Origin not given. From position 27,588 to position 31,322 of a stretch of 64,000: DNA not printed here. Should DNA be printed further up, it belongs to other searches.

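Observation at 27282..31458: Solitary single-chain RM-like enzyme bracketed by direct repeats in the uvrC-icd spacer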

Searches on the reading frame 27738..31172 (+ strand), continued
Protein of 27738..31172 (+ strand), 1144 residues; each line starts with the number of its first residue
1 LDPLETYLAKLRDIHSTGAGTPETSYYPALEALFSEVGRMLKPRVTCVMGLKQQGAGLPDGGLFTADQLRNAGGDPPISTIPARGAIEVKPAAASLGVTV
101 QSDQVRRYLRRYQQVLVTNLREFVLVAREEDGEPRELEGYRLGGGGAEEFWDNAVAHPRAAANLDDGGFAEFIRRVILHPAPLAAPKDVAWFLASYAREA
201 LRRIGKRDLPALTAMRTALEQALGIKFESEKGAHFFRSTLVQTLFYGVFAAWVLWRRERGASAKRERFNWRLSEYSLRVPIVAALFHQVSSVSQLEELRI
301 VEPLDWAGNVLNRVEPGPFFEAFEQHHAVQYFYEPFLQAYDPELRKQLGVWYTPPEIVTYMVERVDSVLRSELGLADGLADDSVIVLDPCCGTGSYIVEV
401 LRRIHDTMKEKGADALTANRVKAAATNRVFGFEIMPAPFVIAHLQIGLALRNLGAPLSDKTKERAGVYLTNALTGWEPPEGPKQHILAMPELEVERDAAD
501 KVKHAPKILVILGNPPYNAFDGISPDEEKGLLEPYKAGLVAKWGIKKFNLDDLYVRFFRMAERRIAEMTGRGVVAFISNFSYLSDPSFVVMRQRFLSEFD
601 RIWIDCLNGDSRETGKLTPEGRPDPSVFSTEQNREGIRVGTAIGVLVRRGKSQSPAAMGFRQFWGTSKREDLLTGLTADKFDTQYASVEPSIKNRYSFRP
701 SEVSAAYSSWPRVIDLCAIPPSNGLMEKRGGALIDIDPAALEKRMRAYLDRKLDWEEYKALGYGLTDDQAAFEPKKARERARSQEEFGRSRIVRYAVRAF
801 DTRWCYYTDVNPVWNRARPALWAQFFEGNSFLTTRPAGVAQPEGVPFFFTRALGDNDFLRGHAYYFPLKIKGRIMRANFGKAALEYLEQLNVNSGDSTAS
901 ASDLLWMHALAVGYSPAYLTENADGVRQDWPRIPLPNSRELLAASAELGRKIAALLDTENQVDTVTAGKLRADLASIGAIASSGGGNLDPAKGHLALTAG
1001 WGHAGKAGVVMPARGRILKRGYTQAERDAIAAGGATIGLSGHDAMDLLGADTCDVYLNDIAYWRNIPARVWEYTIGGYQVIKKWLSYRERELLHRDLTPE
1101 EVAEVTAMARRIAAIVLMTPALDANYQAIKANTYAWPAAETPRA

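Call 67: find_encoding_contigs(protein=P0021, flank=6000, max_places=2)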
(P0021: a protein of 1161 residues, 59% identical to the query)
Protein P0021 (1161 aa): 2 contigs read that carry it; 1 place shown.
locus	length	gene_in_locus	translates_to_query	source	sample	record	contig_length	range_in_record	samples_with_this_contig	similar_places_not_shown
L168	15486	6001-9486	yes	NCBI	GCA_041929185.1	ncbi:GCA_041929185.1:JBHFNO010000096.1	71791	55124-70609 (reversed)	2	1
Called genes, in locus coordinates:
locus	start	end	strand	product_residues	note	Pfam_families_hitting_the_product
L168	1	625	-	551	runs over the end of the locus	PF08486:SpoIID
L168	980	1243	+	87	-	PF02195:ParB_N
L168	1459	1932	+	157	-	PF00210:Ferritin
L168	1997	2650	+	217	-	PF13443:HTH_26 (weak)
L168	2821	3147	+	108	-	PF01740:STAS, PF13466:STAS_2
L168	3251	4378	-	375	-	PF00072:Response_reg, PF07228:SpoIIE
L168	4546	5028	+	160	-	PF13581:HATPase_c_2, PF02518:HATPase_c (weak)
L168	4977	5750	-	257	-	PF07082:DUF1350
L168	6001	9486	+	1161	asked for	PF02384:N6_Mtase, PF18135:Type_ISP_C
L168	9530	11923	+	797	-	PF00400:WD40, PF23381:Beta-prop_IFT122_1st, PF24105:Beta-prop_CAF1B_HIR1, PF24782:WD40_MABP1-WDR62_2nd, PF24796:WDR55, PF24807:WD40_CDC20-Fz, PF24814:WD40_Prp19, PF24817:WD40_WDHD1_1st, +123 more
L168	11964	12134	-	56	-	-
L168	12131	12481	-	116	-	-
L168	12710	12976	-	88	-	-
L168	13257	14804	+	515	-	PF01773:Nucleos_tra2_N, PF07670:Gate, PF07662:Nucleos_tra2_C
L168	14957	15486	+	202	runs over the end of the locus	PF11780:DUF3318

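Call 77: find_encoding_contigs(protein=P0004, flank=3000, max_places=3)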
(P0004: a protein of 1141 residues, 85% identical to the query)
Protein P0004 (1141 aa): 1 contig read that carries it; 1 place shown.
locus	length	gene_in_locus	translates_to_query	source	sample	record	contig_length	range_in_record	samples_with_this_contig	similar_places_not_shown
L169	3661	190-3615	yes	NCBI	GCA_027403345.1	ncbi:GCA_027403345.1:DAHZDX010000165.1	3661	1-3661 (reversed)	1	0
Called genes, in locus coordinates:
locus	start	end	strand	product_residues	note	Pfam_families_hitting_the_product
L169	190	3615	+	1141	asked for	PF02384:N6_Mtase (weak), PF18135:Type_ISP_C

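Call 78: find_encoding_contigs(protein=P0005, flank=3000, max_places=3)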
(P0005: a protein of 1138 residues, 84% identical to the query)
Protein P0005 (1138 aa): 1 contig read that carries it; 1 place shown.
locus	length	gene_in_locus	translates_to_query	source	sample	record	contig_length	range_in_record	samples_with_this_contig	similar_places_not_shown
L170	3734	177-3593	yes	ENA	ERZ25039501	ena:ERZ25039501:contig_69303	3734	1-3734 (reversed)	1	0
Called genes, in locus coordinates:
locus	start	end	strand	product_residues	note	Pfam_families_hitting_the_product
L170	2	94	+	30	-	?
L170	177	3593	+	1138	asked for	PF02384:N6_Mtase, PF18135:Type_ISP_C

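Call 79: find_encoding_contigs(protein=P0009, flank=3000, max_places=3)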
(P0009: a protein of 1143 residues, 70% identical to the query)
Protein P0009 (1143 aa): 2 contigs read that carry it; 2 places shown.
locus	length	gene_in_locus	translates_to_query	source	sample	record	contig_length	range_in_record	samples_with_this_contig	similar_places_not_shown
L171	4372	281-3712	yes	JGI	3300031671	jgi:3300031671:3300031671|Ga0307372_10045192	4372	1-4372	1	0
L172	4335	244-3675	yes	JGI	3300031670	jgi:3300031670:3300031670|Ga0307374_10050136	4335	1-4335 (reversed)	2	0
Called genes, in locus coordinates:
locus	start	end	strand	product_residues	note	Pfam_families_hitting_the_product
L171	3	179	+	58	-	?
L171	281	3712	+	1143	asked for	PF02384:N6_Mtase, PF18135:Type_ISP_C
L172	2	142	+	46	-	?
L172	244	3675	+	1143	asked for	PF02384:N6_Mtase, PF18135:Type_ISP_C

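Call 83: find_encoding_contigs(protein=P0001, flank=2500, max_places=5)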
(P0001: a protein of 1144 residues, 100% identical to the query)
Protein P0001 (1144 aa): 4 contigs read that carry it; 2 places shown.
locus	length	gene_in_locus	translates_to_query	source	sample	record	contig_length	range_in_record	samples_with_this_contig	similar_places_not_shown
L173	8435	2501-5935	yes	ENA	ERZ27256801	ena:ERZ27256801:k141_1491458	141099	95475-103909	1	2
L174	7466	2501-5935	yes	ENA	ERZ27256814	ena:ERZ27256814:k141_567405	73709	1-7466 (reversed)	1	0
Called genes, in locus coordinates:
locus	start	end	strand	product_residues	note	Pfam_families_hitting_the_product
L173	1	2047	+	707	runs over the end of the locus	PF01541:GIY-YIG, PF27096:UvrC_M, PF02151:UVR, PF22920:UvrC_RNaseH, PF08459:UvrC_RNaseH_dom, PF12826:HHH_2 (weak), PF14520:HHH_5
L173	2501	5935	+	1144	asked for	PF02384:N6_Mtase, PF18135:Type_ISP_C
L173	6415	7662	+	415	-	PF00180:Iso_dh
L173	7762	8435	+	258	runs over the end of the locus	PF11769:DUF3313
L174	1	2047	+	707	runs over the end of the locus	PF01541:GIY-YIG, PF27096:UvrC_M, PF02151:UVR, PF22920:UvrC_RNaseH, PF08459:UvrC_RNaseH_dom, PF12826:HHH_2 (weak), PF14520:HHH_5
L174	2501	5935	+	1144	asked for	PF02384:N6_Mtase, PF18135:Type_ISP_C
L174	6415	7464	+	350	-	?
